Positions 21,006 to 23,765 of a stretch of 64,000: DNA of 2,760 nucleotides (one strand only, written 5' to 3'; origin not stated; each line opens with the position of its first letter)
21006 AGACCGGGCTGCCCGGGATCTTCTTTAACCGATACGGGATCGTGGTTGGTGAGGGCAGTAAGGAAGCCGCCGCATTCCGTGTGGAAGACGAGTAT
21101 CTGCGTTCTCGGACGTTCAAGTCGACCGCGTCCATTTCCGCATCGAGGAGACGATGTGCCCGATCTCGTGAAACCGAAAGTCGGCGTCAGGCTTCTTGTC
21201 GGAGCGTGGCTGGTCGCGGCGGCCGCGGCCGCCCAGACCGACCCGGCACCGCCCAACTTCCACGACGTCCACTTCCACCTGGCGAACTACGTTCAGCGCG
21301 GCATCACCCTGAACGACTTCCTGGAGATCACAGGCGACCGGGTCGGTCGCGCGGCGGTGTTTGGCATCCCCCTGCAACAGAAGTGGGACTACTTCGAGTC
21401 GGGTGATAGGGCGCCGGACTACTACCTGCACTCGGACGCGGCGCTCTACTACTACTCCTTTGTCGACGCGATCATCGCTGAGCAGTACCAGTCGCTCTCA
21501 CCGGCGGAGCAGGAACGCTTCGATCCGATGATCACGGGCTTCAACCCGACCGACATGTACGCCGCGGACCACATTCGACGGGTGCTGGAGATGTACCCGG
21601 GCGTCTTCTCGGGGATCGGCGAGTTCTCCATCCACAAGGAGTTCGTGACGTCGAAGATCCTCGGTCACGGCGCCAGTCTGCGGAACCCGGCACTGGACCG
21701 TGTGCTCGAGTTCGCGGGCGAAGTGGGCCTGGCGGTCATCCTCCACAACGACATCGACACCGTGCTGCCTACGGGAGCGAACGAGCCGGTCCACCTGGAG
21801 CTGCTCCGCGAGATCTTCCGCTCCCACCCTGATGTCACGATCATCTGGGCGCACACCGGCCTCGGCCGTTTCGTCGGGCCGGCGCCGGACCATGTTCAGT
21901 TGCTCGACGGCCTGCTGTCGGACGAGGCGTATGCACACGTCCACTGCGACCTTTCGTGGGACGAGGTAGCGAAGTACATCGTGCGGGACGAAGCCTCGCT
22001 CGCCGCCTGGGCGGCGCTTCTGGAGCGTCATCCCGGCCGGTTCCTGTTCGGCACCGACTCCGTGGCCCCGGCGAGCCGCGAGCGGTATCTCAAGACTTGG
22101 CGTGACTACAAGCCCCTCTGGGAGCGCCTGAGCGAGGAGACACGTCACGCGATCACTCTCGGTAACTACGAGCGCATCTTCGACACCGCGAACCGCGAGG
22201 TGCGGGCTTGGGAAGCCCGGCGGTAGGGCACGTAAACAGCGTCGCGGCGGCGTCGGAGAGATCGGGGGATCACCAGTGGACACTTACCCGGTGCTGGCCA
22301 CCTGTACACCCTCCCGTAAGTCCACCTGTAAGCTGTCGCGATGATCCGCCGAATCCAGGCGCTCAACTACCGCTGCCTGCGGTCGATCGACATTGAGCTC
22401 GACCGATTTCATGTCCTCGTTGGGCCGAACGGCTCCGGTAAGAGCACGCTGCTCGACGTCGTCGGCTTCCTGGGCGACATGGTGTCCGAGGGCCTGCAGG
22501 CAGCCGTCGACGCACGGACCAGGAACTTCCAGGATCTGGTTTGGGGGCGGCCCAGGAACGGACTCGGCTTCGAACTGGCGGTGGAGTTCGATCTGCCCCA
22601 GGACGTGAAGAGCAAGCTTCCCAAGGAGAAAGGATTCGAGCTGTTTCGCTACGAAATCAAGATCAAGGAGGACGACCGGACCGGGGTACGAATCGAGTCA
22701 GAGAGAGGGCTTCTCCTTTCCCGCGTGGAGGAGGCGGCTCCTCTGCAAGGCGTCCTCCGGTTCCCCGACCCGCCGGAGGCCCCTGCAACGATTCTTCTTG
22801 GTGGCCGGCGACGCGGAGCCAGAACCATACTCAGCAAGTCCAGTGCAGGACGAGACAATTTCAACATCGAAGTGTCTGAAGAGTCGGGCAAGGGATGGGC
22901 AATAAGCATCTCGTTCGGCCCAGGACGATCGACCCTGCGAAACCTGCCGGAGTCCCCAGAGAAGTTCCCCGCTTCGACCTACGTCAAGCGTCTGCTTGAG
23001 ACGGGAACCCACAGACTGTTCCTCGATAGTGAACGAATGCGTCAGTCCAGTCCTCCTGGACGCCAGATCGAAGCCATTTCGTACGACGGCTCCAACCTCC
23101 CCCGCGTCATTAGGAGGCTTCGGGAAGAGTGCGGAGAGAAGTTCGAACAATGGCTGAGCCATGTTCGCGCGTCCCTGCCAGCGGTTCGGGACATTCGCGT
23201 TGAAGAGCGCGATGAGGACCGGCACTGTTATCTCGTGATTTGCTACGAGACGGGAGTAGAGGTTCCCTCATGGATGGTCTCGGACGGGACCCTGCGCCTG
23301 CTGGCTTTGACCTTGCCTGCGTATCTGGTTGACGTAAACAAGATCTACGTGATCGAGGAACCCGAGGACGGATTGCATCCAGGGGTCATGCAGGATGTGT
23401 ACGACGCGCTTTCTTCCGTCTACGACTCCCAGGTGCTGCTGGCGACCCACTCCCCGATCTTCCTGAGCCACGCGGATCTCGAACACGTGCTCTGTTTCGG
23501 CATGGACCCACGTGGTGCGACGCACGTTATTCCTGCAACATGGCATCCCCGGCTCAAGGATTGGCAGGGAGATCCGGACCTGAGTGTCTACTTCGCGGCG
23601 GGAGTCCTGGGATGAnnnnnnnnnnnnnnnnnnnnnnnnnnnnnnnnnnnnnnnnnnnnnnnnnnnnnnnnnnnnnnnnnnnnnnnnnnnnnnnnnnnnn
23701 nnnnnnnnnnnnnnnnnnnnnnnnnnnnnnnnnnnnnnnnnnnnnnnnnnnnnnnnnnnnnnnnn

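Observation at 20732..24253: Second cargo block: AAA ATPase N-terminal remnant, secreted amidohydrolase, and an AAA_21 ATPase/DUF4276-like pair whose stop overlaps the DUF499 start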

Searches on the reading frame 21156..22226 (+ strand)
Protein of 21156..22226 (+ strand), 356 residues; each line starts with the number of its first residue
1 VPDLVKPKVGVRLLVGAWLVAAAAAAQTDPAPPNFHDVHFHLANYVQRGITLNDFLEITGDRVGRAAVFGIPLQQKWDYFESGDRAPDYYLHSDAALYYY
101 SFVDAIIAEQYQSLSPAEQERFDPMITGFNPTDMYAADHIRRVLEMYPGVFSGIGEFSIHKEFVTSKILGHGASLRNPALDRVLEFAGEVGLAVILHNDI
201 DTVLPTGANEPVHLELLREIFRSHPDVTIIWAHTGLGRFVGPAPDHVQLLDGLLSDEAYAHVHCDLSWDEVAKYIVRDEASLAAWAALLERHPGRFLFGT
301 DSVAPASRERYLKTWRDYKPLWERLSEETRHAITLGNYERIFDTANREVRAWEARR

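Call 5: search_protein_families(library=pfam, proteins=[window:21156-22226:+], max_evalue=0.01)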
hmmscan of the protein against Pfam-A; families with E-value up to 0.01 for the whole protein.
window:21156-22226:+ (356 aa): 1 family
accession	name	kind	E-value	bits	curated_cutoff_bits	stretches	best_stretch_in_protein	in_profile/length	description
PF04909.20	Amidohydro_2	-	1.5e-13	51.6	26.4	1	164-343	110-288/289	Amidohydrolase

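Call 6: search_protein_families(library=padloc, proteins=[window:21156-22226:+], max_evalue=0.01)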
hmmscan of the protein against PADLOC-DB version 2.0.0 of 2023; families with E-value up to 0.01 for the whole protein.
window:21156-22226:+ (356 aa): 0 families

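Call 46: find_homologous_proteins(query=window:21156-22226:+, max_evalue=0.00001)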
Query window:21156-22226:+ (356 aa): 8000 proteins with E <= 0.00001 among 8000 candidates; the best 120 are listed.
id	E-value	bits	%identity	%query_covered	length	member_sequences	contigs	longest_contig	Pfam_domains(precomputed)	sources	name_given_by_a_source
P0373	1.0e-242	823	100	100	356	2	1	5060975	PF04909.21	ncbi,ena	-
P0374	3.5e-219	745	90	100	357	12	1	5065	PF04909.21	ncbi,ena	-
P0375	1.7e-209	713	91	91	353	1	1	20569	PF04909.21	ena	-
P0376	9.1e-206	701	84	100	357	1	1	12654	PF04909.21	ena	-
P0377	3.5e-199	680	82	97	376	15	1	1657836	PF04909.21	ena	-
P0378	2.1e-197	674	82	99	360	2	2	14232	PF04909.21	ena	-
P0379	9.7e-195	665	80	100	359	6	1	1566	PF04909.21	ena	-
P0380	1.3e-193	661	81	100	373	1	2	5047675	PF04909.21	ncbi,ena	-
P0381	2.3e-190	651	81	94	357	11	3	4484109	PF04909.21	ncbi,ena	-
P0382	3.8e-190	650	81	97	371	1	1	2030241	PF04909.21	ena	-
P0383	1.5e-187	641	80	96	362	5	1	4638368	PF04909.21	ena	-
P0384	4.1e-187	640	80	96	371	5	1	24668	PF04909.21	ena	-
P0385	1.5e-186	638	83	91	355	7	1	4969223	PF04909.21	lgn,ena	-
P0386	3.6e-186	637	78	99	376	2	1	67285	PF04909.21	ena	-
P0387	6.4e-186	636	76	99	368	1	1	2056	PF04909.21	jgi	-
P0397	1.1e-159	550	67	97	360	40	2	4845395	PF04909.21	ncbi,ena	-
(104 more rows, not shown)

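Call 47: find_encoding_contigs(protein=P0373, flank=3000, max_places=1)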
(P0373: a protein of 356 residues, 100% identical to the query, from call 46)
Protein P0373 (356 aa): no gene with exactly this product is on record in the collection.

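Call 48: find_encoding_contigs(protein=P0381, flank=8000, max_places=2)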
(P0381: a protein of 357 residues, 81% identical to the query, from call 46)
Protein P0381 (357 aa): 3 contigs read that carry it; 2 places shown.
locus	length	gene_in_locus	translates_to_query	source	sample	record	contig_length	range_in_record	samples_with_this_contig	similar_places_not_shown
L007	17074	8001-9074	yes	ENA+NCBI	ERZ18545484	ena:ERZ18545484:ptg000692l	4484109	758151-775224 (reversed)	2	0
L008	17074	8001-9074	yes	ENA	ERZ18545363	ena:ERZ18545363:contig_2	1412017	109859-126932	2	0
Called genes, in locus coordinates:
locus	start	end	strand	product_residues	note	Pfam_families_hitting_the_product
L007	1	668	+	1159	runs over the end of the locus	PF07635:PSCyt1, PF13442:Cytochrome_CBB3 (faint), PF07635:PSCyt1, PF07583:PSCyt2, PF07587:PSD1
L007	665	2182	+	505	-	PF07394:DUF1501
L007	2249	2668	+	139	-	-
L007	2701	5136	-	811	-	PF13424:TPR_12, PF13432:TPR_16, PF14559:TPR_19, PF23914:TPR_CcmH_CycH, PF13414:TPR_11, PF13432:TPR_16, PF14559:TPR_19, PF13424:TPR_12, +34 more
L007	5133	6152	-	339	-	PF00535:Glycos_transf_2, PF04138:GtrA_DPMS_TM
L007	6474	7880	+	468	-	PF00909:Ammonium_transp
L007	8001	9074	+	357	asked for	PF04909:Amidohydro_2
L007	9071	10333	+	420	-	PF27522:YDMC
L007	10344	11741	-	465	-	PF00034:Cytochrom_C, PF13442:Cytochrome_CBB3 (weak), PF09423:PhoD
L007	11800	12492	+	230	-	PF00194:Carb_anhydrase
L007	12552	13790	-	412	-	PF06792:UPF0261, PF23189:UPF0261_C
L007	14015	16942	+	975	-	PF23500:DUF7133 (faint), PF13646:HEAT_2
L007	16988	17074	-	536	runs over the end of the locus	PF00884:Sulfatase, PF01663:Phosphodiest (faint)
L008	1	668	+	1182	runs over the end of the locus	PF13442:Cytochrome_CBB3 (faint), PF07635:PSCyt1, PF07583:PSCyt2, PF07587:PSD1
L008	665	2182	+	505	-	PF07394:DUF1501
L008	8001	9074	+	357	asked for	PF04909:Amidohydro_2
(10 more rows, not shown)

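Call 49: find_encoding_contigs(protein=P0397, flank=8000, max_places=1)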
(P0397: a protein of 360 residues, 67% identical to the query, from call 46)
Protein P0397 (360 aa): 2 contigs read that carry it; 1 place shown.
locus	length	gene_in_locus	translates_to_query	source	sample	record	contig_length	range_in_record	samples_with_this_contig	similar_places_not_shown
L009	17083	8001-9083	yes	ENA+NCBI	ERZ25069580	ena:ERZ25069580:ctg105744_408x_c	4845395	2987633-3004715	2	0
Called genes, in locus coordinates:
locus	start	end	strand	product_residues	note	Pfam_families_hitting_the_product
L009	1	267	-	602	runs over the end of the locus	PF02638:GHL10 (weak)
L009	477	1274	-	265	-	PF02633:Creatininase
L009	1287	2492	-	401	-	PF03841:SelA, PF01041:DegT_DnrJ_EryC1 (weak)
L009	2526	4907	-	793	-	PF01804:Penicil_amidase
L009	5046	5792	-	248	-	PF05721:PhyH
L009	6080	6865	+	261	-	PF00149:Metallophos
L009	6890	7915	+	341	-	PF04199:Cyclase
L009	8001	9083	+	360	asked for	PF04909:Amidohydro_2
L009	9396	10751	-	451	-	-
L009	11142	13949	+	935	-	-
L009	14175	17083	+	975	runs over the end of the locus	-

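Call 53: find_related_loci(query=window:21156-22226:+, collection=genome_contigs, flank=10000)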
Query window:21156-22226:+ (356 aa) in genome_contigs; peptide patterns used: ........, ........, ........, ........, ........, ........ (x = any residue, [..] = any of these).
600 stretches matched a pattern (row limit reached: there are more); 577 encode a relative of the query (tblastn E <= 1e-3); the best 80 are kept; 80 distinct loci.
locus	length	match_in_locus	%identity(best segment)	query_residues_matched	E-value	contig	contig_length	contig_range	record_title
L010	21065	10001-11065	90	1-355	0e+0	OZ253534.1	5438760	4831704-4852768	MAG: Candidatus Multivorans sp. isolate be2d7f3f-f219-46b2-8ad1-06fdd0eb2387 genome assembly, chromosome: 1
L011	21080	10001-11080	85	5-355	0e+0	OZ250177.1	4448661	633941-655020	MAG: Candidatus Multivorans sp. isolate 36e5008e-f582-4c91-8c3b-5baff8031e1a genome assembly, chromosome: 1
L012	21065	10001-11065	81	1-355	0e+0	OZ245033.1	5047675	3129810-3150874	MAG: Candidatus Multivorans sp. isolate ccabee53-d9e3-4e52-b566-adb1483e4997 genome assembly, chromosome: 1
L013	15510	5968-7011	81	5-354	0e+0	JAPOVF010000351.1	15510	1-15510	MAG: Acidobacteria bacterium isolate COS1_bin_13 NODE_1062_length_15510_cov_169.546, whole genome shotgun sequence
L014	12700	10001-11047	81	6-355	0e+0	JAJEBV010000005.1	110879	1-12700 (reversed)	MAG: Thermoanaerobaculia bacterium isolate jk18x9bins.56 k141_485452, whole genome shotgun sequence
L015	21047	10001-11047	80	6-355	0e+0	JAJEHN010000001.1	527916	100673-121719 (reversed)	MAG: Thermoanaerobaculia bacterium isolate p16x60bins.57 k141_289058, whole genome shotgun sequence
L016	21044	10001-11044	80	7-355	0e+0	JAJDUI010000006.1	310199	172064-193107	MAG: Thermoanaerobaculia bacterium isolate jk18x1bzbins.73 k141_974668, whole genome shotgun sequence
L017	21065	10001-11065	77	1-355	0e+0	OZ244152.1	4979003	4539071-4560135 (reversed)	MAG: Candidatus Multivorans sp. isolate afea6ae8-3198-4470-b6a0-f74c278aea2c genome assembly, chromosome: 1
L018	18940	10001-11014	81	20-354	0e+0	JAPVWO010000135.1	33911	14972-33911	MAG: Candidatus Multivorans thiocomprendens isolate r_rhhh15 Seq135, whole genome shotgun sequence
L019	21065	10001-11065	76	1-355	0e+0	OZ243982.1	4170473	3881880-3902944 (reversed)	MAG: Thermoanaerobaculia bacterium isolate 8c3e8a6b-c03f-4b87-9f33-7e3e6cbd280f genome assembly, chromosome: 1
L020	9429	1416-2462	80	7-356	0e+0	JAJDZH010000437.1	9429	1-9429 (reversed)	MAG: Thermoanaerobaculia bacterium isolate jk18x40bins.27 k141_606160, whole genome shotgun sequence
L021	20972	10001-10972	84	33-356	0e+0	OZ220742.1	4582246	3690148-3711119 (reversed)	MAG: Thermoanaerobaculia bacterium isolate 0db66e92-d31a-4200-8262-fff8455c21c0 genome assembly, chromosome: 1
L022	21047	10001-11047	78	8-355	0e+0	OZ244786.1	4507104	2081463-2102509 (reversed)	MAG: Candidatus Multivorans sp. isolate 506956bb-d3ba-4b36-a8b3-9439da49a84d genome assembly, chromosome: 1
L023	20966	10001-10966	83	33-354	0e+0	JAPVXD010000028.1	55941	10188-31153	MAG: Candidatus Multivorans azotirespirans isolate m_rhze4 Seq28, whole genome shotgun sequence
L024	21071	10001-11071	77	5-354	0e+0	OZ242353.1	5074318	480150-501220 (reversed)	MAG: Candidatus Multivorans sp. isolate c55290c9-873c-4a20-8066-ae299be9a5bf genome assembly, chromosome: 1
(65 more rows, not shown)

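Call 72: search_protein_families(library=padloc, proteins=[L012:7665-8234:+, L012:6367-7668:+], max_evalue=0.01)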
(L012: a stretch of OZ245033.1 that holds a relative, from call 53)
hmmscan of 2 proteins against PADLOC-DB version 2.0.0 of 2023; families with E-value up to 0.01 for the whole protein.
L012:7665-8234:+ (189 aa): 0 families

L012:6367-7668:+ (433 aa): 103 families (the best 25 are shown)
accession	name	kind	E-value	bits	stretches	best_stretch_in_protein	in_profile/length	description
PDLC04392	PDC-M07A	-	2.4e-66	222.6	1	1-421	1-406/432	-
PDLC04393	PDC-M07A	-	2.9e-61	205.8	1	1-421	1-408/435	-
PDLC04389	PDC-M07A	-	6.7e-59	198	1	2-422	6-427/443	-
PDLC04391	PDC-M07A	-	4.1e-58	195.3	1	1-421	1-404/412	-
PDLC04178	HEC-01A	-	5.9e-42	142.1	1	2-397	9-359/399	-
PDLC04184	HEC-01A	-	3.5e-38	129.8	2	207-375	215-400/464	-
PDLC04183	HEC-01A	-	6.7e-36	122.2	1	3-392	6-370/402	-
PDLC02980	AriA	-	2.3e-33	114.5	2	285-367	222-304/304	-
PDLC04390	PDC-M07A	-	3.2e-33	113.1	1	204-403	74-275/321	-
PDLC04177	HEC-01A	-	4.7e-32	109.5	2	213-392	192-364/393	-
PDLC04176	HEC-01A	-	8.2e-32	109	2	205-366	158-321/371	-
PDLC04541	PDC-M25A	-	3.5e-28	96.8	2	203-380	153-324/380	-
PDLC04182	HEC-01A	-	8.4e-28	95.4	1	2-373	4-358/406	-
PDLC04175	HEC-01A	-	1.5e-26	91.3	2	231-372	177-318/363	-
PDLC04179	HEC-01A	-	2.5e-26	90.8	2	207-373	245-412/459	-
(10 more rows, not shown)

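Call 79: search_protein_families(library=ncbifam, proteins=[window:21156-22226:+], max_evalue=0.001)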
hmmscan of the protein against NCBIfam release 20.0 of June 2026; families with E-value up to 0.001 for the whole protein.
window:21156-22226:+ (356 aa): 0 families

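Call 80: search_protein_families(library=ncbifam, proteins=[L012:6367-7668:+, L012:7665-8234:+], max_evalue=0.001)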
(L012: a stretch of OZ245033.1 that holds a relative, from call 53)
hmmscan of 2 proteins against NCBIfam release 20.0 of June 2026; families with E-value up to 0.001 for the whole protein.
L012:6367-7668:+ (433 aa): 7 families
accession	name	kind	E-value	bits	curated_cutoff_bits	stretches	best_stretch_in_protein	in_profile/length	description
NF047739.1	antiphage_MADS3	equivalog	2.4e-27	96.2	420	2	203-416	217-425/427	methylation-associated defense system AAA family ATPase MAD3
TIGR02169.1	SMC_prok_A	equivalog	1.2e-07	29.8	729.4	1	2-47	2-49/1165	chromosome segregation protein SMC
TIGR00611.2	recf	equivalog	2.7e-07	30.1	172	1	2-45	1-45/339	DNA replication/repair protein RecF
NF041760.1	PtuA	equivalog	9.4e-07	28.1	500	0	2-40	52-91/524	retron Ec78 anti-phage system effector ATPase PtuA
NF038234.1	retron_eff_Eco8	equivalog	0.00017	20.3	250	0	2-44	3-46/679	retron Eco8 family effector endonuclease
TIGR02168.1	SMC_prok_B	equivalog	0.00083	17.2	567.35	0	2-43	2-45/1181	chromosome segregation protein SMC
NF041035.1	Rad50_Halo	equivalog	0.00097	17.6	1000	0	2-43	3-45/883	DNA double-strand break repair ATPase Rad50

L012:7665-8234:+ (189 aa): 0 families

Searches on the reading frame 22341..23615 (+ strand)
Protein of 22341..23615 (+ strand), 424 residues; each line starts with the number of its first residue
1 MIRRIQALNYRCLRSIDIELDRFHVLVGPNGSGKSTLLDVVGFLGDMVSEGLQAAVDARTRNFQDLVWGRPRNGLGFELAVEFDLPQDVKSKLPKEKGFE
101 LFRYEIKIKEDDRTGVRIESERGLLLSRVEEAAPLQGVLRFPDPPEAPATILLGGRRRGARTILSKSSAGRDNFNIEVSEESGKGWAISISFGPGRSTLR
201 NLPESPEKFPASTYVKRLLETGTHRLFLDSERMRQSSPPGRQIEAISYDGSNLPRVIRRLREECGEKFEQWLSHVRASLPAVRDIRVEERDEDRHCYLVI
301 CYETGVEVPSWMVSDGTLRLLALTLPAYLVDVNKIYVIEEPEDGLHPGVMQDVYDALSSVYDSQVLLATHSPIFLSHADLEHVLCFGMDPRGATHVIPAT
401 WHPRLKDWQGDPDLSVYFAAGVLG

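Call 5: search_protein_families(library=pfam, proteins=[window:22341-23615:+], max_evalue=0.01)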
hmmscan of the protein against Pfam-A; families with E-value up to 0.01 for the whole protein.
window:22341-23615:+ (424 aa): 7 families
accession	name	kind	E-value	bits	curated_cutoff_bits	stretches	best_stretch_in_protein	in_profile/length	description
PF13304.12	AAA_21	-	4.2e-27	96.4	27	2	303-375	228-303/304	AAA domain, putative AbiEii toxin, Type IV TA system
PF13175.12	AAA_15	-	5.2e-18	66.2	32.1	2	1-112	1-113/374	AAA ATPase domain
PF02463.25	SMC_N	-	3.1e-08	33.7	40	1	1-379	1-206/220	RecF/RecN/SMC N terminal domain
PF11398.14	DUF2813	-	1.1e-06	28.7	21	0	335-383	286-333/372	Protein of unknown function (DUF2813)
PF13555.12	AAA_29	-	6.1e-06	26.3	27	1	4-40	3-41/61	P-loop containing region of AAA domain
PF13476.12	AAA_23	-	5.1e-05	24.4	27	1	5-41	2-39/201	AAA domain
PF00005.33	ABC_tran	-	0.00015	22.8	25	1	15-40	5-30/137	ABC transporter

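Call 6: search_protein_families(library=padloc, proteins=[window:22341-23615:+], max_evalue=0.01)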
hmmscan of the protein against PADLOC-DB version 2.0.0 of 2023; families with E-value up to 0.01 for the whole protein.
window:22341-23615:+ (424 aa): 132 families (the best 25 are shown)
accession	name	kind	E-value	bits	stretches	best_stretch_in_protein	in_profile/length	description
PDLC04182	HEC-01A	-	1.3e-44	150.8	1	2-400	4-376/406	-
PDLC04178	HEC-01A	-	1.1e-39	134.6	2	227-386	177-344/399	-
PDLC04184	HEC-01A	-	2.4e-37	127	1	1-377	1-393/464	-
PDLC04135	mad3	-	6.2e-37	126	1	2-423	2-374/374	mads_3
PDLC04144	HEC-01B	-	8.5e-32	108.7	2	207-408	172-373/395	-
PDLC04183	HEC-01A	-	3.5e-31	106.7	2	190-402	159-374/402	-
PDLC04179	HEC-01A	-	1.4e-30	104.8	2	214-393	244-423/459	-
PDLC04175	HEC-01A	-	2.5e-30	103.7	2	233-389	168-326/363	-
PDLC02980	AriA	-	1.4e-27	95.5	2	231-375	188-303/304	-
PDLC04541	PDC-M25A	-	2.2e-26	90.9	2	227-377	168-312/380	-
PDLC04176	HEC-01A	-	4.2e-25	86.9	2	241-383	184-329/371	-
PDLC04177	HEC-01A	-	1.3e-24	85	2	206-423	170-388/393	-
PDLC04180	HEC-01A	-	3.8e-24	83.6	2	2-88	3-90/382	-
PDLC04391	PDC-M07A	-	4.5e-23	79.9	1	1-383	1-357/412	-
PDLC04393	PDC-M07A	-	2.2e-19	67.7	2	215-393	188-375/435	-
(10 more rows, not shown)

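Call 79: search_protein_families(library=ncbifam, proteins=[window:22341-23615:+], max_evalue=0.001)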
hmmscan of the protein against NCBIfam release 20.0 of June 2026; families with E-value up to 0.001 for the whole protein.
window:22341-23615:+ (424 aa): 23 families
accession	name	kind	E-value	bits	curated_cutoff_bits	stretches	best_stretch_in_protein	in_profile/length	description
NF047739.1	antiphage_MADS3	equivalog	7.6e-136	453.6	420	1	1-423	1-427/427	methylation-associated defense system AAA family ATPase MAD3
NF041760.1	PtuA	equivalog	5.3e-11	42.1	500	2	312-397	355-442/524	retron Ec78 anti-phage system effector ATPase PtuA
TIGR00611.2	recf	equivalog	1e-07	31.5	172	1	2-48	1-48/339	DNA replication/repair protein RecF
NF038234.1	retron_eff_Eco8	equivalog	2.5e-07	29.7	250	0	2-44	3-46/679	retron Eco8 family effector endonuclease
NF040873.1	AztA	equivalog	1.1e-06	28.3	220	1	15-41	10-38/191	zinc ABC transporter ATP-binding protein AztA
TIGR03740.1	galliderm_ABC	subfamily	5.4e-05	23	309.75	0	15-42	20-47/223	lantibiotic protection ABC transporter ATP-binding subunit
TIGR04521.1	ECF_ATPase_2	equivalog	6.5e-05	22.2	330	0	15-41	25-51/279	energy-coupling factor transporter ATPase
TIGR04435.1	restrict_AAA_1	hypoth_equivalog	7.6e-05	21.6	300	0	314-389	399-484/568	restriction system-associated AAA family ATPase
NF041774.1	tung_ATPbind_TupC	equivalog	9.7e-05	21.5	400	1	15-57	20-62/319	tungstate ABC transporter ATP-binding protein TupC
TIGR03411.1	urea_trans_UrtD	equivalog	0.00011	21.9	304.1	1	15-41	22-48/242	urea ABC transporter ATP-binding protein UrtD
TIGR02857.1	CydD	equivalog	0.00012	21.2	435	0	16-42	343-369/529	thiol reductant ABC exporter subunit CydD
TIGR03608.1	L_ocin_972_ABC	subfamily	0.00017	21.1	254.85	0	16-48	19-51/206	putative bacteriocin export ABC transporter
NF010068.0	PRK13548.1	equivalog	0.00019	20.6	261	1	16-41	26-51/261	heme ABC transporter ATP-binding protein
TIGR02169.1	SMC_prok_A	equivalog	0.00021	19.1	729.4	1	21-69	23-66/1165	chromosome segregation protein SMC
TIGR01978.1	sufC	equivalog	0.00028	20.4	212.8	1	13-41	16-46/243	Fe-S cluster assembly ATPase SufC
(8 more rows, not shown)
